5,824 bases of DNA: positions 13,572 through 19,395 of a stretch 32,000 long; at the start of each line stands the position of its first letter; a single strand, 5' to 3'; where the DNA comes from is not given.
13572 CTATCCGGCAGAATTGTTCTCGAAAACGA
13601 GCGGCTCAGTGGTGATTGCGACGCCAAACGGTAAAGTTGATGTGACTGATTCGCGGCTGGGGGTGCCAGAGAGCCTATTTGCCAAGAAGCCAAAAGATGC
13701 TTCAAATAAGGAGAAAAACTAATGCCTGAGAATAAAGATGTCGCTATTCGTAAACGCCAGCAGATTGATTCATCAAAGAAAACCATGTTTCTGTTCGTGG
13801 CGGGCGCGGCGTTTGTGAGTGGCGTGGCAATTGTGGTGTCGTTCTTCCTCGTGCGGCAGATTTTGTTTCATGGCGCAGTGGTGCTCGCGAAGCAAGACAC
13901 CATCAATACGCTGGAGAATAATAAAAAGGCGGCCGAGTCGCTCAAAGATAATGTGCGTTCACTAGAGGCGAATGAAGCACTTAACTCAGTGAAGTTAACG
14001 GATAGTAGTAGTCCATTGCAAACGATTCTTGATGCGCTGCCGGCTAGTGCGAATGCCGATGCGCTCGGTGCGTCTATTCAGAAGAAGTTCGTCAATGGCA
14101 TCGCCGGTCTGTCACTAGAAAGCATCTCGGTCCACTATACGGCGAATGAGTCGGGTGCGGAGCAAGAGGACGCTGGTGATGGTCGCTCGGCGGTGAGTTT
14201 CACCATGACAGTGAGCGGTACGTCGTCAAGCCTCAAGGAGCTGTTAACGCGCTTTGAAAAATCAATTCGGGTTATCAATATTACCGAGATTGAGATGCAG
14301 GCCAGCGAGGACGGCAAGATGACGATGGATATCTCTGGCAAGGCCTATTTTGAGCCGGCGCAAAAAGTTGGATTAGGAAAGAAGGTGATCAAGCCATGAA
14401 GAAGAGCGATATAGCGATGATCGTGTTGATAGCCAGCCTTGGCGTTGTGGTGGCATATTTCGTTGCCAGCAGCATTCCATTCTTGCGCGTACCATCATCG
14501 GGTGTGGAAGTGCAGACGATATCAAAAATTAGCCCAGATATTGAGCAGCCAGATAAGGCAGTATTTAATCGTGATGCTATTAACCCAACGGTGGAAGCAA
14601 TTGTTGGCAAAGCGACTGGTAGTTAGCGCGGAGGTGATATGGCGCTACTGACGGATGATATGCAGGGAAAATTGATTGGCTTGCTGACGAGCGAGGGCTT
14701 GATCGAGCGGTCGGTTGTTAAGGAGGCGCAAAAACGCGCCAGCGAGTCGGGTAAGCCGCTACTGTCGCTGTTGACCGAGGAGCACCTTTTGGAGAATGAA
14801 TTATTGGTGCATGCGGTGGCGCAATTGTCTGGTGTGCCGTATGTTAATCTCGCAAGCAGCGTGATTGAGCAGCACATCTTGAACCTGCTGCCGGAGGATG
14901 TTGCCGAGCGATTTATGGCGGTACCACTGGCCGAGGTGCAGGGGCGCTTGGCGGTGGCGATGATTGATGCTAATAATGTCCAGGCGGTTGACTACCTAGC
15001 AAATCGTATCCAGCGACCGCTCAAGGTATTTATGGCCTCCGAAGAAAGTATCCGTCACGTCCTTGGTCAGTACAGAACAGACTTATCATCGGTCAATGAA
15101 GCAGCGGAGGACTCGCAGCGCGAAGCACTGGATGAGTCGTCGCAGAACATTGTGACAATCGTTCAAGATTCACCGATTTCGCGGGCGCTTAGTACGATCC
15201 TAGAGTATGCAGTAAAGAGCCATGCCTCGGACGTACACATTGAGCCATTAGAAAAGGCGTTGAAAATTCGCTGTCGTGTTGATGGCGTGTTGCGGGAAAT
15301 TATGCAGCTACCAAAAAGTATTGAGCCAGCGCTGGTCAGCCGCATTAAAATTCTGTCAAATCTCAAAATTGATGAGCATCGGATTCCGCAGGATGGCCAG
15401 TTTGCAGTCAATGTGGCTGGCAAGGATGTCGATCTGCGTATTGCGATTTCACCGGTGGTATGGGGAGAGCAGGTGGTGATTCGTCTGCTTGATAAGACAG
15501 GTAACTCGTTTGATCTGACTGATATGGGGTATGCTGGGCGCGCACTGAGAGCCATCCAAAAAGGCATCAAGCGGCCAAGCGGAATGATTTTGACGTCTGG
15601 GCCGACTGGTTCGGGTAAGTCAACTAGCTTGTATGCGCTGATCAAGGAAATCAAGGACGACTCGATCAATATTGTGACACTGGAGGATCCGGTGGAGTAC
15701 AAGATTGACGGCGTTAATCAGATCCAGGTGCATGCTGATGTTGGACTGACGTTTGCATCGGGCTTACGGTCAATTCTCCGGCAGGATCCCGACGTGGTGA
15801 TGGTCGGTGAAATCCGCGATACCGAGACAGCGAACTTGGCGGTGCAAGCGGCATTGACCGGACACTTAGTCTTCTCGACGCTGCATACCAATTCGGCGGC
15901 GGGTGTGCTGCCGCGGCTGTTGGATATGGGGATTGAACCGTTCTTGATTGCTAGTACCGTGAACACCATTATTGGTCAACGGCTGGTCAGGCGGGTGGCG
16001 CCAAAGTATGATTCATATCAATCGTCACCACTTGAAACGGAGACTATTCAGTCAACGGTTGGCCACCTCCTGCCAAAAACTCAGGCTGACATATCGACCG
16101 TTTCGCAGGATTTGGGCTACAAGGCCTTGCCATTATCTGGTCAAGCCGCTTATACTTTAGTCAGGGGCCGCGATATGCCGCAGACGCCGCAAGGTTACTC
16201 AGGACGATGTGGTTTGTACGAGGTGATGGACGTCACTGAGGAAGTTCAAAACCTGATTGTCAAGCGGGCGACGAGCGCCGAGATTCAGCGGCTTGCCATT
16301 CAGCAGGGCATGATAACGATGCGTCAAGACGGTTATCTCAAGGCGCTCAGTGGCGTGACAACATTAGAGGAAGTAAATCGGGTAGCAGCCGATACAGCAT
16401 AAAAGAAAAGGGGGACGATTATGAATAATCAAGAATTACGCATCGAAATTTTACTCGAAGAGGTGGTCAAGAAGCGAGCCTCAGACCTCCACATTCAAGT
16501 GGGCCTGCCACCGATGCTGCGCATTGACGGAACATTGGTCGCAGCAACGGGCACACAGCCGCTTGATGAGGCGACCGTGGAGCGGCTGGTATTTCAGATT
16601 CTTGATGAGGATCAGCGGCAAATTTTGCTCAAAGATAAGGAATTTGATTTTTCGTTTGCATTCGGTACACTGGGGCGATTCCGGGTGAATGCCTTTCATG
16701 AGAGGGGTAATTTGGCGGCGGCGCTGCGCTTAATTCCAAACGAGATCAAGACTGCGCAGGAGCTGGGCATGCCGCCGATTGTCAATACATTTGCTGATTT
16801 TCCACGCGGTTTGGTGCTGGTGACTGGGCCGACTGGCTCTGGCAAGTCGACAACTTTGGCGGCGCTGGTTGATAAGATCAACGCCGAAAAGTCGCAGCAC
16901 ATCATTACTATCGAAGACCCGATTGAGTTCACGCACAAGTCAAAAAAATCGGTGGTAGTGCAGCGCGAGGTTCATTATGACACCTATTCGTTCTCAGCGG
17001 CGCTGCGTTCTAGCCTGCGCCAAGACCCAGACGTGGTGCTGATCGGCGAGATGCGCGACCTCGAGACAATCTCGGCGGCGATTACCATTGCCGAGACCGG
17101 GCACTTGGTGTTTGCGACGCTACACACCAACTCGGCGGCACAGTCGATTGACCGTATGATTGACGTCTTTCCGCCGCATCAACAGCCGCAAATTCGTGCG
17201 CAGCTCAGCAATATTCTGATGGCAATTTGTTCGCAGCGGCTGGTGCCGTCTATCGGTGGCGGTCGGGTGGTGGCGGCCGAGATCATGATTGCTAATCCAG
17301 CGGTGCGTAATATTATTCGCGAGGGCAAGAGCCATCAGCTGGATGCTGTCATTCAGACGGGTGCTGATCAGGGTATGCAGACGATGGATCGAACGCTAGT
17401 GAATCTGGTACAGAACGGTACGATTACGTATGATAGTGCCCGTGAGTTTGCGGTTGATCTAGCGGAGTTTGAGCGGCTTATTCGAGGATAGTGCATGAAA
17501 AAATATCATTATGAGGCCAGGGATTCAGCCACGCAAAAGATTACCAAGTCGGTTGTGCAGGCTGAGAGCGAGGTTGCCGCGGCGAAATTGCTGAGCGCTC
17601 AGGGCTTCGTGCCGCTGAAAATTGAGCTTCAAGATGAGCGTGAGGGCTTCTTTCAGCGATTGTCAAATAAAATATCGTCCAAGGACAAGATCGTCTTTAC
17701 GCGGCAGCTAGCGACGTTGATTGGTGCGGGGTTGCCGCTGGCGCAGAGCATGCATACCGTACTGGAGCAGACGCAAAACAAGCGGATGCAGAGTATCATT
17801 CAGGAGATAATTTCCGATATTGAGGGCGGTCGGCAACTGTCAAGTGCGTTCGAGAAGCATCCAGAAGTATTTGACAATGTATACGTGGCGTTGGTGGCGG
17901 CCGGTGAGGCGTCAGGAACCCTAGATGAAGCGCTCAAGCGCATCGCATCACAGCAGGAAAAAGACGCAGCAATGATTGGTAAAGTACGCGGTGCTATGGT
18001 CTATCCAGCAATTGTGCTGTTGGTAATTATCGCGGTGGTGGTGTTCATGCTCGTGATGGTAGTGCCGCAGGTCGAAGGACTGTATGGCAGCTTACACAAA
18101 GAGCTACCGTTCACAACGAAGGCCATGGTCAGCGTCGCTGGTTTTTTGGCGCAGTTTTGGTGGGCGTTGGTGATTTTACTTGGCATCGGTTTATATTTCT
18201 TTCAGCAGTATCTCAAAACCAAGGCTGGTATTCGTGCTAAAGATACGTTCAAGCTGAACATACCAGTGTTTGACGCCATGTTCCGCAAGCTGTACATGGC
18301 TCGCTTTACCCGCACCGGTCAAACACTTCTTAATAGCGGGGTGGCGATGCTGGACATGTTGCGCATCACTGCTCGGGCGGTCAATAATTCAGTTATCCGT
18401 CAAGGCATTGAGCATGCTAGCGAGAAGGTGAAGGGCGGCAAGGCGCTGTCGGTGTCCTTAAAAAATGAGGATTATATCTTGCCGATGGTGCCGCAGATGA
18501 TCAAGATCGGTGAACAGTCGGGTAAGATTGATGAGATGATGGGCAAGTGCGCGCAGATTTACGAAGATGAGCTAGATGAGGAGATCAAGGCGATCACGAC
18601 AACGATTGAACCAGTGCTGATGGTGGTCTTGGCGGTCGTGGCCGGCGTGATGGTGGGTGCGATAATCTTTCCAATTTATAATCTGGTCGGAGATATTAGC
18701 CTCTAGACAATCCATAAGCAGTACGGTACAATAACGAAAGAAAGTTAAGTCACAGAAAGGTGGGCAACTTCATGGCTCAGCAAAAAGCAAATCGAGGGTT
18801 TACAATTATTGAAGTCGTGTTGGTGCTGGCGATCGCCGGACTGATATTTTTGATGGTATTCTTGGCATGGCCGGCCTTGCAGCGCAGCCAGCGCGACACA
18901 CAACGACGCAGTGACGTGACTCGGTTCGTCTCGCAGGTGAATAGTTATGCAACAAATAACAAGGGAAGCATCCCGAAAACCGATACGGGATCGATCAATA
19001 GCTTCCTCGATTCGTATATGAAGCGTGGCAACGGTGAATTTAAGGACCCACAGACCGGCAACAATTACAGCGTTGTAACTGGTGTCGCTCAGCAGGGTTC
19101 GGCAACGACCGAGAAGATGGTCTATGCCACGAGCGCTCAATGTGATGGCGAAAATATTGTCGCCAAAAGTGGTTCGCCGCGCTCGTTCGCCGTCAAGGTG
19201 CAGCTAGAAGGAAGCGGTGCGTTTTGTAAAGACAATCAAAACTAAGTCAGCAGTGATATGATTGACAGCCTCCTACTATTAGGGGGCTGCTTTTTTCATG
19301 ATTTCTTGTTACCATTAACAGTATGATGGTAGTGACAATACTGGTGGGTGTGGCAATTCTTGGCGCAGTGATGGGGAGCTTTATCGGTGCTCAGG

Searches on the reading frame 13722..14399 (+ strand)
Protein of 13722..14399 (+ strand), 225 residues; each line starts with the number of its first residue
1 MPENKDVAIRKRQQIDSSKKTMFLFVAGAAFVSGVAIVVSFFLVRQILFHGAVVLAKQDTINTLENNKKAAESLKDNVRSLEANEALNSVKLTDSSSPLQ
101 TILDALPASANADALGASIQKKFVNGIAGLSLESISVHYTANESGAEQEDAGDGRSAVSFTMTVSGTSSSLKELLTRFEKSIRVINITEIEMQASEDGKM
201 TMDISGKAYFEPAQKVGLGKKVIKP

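Call 5: search_protein_families(library=pfam, proteins=[window:13722-14399:+], max_evalue=0.1)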
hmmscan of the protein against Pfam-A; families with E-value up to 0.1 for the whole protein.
window:13722-14399:+ (225 aa): 5 families
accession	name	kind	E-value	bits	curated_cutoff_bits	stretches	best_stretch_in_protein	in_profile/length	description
PF04350.18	PilO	-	0.00097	19.7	22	1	65-209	2-141/145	Pilus assembly protein, PilO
PF10741.14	T2SSM_b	-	0.008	16.5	21.7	1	106-196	6-94/111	Type II secretion system (T2SS), protein M subtype b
PF13858.11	DUF4199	-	0.014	16.3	32.3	1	18-98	62-137/165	Protein of unknown function (DUF4199)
PF23109.1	ARCH_RTEL1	-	0.079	13.4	27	0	166-214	35-83/181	RTEL1 helicase, ARCH domain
PF06522.17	B12D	-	0.089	12.6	21.5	0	30-67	11-48/54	NADH-ubiquinone reductase complex 1 MLRQ subunit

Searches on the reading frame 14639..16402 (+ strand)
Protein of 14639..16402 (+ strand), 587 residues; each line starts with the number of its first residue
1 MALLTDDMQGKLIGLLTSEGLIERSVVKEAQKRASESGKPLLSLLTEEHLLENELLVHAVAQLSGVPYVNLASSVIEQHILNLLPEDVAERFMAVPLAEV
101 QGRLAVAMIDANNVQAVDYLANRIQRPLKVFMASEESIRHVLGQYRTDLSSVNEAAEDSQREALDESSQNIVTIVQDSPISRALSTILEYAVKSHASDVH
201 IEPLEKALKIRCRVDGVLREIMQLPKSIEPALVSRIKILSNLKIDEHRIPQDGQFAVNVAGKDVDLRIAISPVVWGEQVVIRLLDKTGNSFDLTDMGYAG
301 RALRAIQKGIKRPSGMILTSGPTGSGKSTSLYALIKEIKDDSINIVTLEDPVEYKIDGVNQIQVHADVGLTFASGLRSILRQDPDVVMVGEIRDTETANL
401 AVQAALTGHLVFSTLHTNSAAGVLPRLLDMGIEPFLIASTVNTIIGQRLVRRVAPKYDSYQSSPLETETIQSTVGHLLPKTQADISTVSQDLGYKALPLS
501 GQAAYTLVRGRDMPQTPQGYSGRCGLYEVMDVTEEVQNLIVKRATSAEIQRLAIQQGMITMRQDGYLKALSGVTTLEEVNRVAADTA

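Call 5: search_protein_families(library=pfam, proteins=[window:14639-16402:+], max_evalue=0.1)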
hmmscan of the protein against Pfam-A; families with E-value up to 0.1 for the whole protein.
window:14639-16402:+ (587 aa): 10 families
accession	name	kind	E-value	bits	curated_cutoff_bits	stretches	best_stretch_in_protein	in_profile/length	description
PF00437.27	T2SSE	-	2.6e-124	415.1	24.9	1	176-581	4-370/370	Type II/IV secretion system protein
PF05157.20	MshEN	-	3.6e-15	56.1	23.1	1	65-146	2-84/90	MshEN domain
PF13173.12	AAA_14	-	0.0014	19.1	27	1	316-422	4-101/129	AAA domain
PF13191.12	AAA_16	-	0.0021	19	32.6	1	302-410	11-112/167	AAA ATPase domain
PF25199.1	nSTAND_NTPase5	-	0.0083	16.4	34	1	311-356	38-84/145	Novel STAND NTPase 5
PF00005.33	ABC_tran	-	0.017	16.2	25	0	320-354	17-51/137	ABC transporter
PF20720.3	nSTAND3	-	0.02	15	27.2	1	314-353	17-56/155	Novel STAND NTPase 3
PF00004.35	AAA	-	0.022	15.6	21.2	0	317-346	1-27/131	ATPase family associated with various cellular activities (AAA)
PF13555.12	AAA_29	-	0.024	14.8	27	1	313-334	21-42/61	P-loop containing region of AAA domain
PF13401.12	AAA_22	-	0.031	15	27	1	314-351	5-44/130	AAA domain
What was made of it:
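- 11948..19245 (+): Adjacent T4P-1 machinery: pilM, pilN-like, pilO-like, a 76-aa ORF, pilB, pilT, pilC and a pilin. This is context, not part of the cassette. Pfam matches in call 5.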

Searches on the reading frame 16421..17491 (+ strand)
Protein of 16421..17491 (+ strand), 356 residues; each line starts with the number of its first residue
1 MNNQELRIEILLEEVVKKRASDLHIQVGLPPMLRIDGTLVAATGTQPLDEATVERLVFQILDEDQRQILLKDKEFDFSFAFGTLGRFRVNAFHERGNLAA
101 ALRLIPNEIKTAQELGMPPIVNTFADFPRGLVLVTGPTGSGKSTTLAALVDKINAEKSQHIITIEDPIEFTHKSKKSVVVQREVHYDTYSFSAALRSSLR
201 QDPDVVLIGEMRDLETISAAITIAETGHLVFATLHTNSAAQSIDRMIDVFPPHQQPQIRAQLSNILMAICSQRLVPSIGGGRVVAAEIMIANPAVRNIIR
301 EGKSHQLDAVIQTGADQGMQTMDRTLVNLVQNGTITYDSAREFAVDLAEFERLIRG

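Call 5: search_protein_families(library=pfam, proteins=[window:16421-17491:+], max_evalue=0.1)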
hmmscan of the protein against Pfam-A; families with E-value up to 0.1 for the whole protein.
window:16421-17491:+ (356 aa): 37 families (the best 25 are shown)
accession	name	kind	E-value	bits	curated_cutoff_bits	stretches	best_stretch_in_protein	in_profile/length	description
PF00437.27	T2SSE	-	1.4e-50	172.4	24.9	1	9-277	13-280/370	Type II/IV secretion system protein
PF13401.12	AAA_22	-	1.9e-05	25.4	27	1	128-167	4-42/130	AAA domain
PF13604.12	AAA_30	-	3.9e-05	23.9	27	1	121-217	10-103/191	AAA domain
PF13476.12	AAA_23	-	4.3e-05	24.7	27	1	126-150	16-40/201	AAA domain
PF25199.1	nSTAND_NTPase5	-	8.4e-05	22.9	34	1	130-173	42-85/145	Novel STAND NTPase 5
PF13191.12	AAA_16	-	0.0001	23.3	32.6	1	128-188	24-68/167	AAA ATPase domain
PF13555.12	AAA_29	-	0.00011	22.3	27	1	128-149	21-42/61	P-loop containing region of AAA domain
PF01935.23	DUF87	-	0.001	19.7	23.2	1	133-163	27-57/220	Helicase HerA, central domain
PF00005.33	ABC_tran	-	0.0016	19.5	25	1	131-180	13-64/137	ABC transporter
PF20720.3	nSTAND3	-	0.0016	18.6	27.2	1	130-173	18-60/155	Novel STAND NTPase 3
PF13173.12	AAA_14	-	0.0048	17.3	27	1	131-180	4-50/129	AAA domain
PF00265.24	TK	-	0.0062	16.8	20.6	1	131-236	3-113/176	Thymidine kinase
PF13245.12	AAA_19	-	0.0064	17.1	25.1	1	127-163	9-45/134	AAA domain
PF04851.21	ResIII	-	0.0068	16.8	22.5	1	132-178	26-73/164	Type III restriction enzyme, res subunit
PF03266.21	NTPase_1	-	0.0068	16.7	23.9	0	132-156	2-26/168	NTPase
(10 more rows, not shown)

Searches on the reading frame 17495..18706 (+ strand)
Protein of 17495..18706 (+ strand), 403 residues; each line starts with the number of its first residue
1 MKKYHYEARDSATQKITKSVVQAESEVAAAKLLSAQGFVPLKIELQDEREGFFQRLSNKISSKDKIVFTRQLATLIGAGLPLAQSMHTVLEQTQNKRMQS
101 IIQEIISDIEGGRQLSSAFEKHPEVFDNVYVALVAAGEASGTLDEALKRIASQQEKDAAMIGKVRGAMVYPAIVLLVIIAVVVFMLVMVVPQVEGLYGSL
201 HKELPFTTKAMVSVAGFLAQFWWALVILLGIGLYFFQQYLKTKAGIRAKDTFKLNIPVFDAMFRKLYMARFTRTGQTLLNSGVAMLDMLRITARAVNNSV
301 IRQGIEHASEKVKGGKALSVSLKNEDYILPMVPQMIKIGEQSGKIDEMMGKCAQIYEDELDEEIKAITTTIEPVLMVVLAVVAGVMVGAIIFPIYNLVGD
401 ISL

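Call 5: search_protein_families(library=pfam, proteins=[window:17495-18706:+], max_evalue=0.1)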
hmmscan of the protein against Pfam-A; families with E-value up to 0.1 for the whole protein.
window:17495-18706:+ (403 aa): 3 families
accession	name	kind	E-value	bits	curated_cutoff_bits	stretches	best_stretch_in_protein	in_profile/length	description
PF00482.28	T2SSF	-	5e-59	198.2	25.2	2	68-191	1-125/125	Type II secretion system (T2SS), protein F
PF03631.20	Virul_fac_BrkB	-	0.0066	16.6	33.7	1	82-235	40-176/259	Virulence factor BrkB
PF12351.13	Fig1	-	0.015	15.7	25.3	1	163-235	71-136/188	Ca2+ regulator and membrane fusion protein Fig1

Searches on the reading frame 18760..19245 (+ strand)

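Call 5: search_protein_families(library=pfam, proteins=[window:18760-19245:+], max_evalue=0.1)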
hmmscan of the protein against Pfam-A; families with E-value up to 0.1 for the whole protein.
window:18760-19245:+ (161 aa): 1 family
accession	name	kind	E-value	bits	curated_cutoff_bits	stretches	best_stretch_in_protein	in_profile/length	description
PF07963.17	N_methyl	-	7.5e-06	25.7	21.2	1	9-34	2-27/27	Prokaryotic N-terminal methylation motif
